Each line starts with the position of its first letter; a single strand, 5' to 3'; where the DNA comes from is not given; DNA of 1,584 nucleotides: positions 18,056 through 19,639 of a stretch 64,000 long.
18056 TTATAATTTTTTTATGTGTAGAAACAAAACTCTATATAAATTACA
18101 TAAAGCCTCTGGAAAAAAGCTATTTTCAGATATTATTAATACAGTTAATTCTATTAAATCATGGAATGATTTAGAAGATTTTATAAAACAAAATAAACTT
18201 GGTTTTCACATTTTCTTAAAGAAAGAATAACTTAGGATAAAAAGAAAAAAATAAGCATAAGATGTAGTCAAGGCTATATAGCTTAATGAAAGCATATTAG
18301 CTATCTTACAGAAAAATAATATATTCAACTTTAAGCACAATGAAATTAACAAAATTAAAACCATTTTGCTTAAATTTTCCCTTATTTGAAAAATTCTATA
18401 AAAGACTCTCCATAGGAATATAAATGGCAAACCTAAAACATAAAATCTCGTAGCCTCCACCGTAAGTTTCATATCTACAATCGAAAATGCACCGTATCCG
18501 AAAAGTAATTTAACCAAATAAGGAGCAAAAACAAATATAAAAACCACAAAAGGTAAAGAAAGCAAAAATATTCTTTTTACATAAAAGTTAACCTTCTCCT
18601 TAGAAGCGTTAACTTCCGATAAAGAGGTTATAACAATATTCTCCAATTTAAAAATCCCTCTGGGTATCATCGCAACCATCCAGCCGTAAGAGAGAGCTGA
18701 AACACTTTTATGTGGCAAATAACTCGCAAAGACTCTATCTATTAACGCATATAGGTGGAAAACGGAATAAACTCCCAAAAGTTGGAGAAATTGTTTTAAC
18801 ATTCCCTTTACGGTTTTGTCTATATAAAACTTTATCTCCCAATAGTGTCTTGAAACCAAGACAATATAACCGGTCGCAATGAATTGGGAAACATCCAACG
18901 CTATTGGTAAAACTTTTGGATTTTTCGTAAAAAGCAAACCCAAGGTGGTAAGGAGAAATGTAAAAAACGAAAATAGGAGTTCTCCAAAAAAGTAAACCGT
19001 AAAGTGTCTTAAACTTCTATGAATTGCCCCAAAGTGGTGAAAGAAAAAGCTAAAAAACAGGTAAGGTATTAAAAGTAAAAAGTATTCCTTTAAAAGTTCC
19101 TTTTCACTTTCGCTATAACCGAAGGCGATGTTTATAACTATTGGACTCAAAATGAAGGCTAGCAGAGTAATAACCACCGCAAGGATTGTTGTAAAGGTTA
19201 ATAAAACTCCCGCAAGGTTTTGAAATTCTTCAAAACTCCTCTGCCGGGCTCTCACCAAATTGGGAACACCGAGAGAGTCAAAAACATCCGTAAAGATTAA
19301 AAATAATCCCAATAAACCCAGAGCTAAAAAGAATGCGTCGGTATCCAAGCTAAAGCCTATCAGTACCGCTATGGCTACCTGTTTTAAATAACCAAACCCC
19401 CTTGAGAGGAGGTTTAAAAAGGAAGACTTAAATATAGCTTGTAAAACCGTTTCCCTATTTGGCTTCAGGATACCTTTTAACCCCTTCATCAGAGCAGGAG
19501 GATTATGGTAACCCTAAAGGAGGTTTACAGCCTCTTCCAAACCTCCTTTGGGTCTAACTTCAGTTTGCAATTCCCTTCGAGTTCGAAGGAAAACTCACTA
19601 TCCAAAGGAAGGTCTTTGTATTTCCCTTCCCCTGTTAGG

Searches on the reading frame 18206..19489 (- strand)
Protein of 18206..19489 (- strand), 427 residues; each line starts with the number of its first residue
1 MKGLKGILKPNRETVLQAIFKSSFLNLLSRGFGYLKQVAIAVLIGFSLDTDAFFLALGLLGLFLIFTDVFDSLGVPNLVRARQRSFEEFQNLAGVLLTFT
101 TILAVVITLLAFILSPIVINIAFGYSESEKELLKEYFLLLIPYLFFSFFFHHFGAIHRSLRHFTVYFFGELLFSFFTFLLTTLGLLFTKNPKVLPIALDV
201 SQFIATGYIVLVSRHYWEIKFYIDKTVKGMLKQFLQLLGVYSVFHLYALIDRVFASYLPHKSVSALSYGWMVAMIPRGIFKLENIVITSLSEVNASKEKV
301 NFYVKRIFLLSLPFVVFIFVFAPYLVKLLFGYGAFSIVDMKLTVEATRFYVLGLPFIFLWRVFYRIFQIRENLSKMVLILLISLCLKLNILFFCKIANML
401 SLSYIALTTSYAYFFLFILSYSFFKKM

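Call 100: search_protein_families(library=pfam, proteins=[window:18206-19489:-], max_evalue=0.00001)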
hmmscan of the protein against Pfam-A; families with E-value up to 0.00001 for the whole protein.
window:18206-19489:- (427 aa): 2 families
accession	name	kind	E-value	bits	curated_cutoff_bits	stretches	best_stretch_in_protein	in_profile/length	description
PF03023.19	MurJ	-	1.4e-35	123.3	27.4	1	40-426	1-401/451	Lipid II flippase MurJ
PF01554.23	MatE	-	1.5e-10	41.5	24.9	0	84-160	63-138/161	MatE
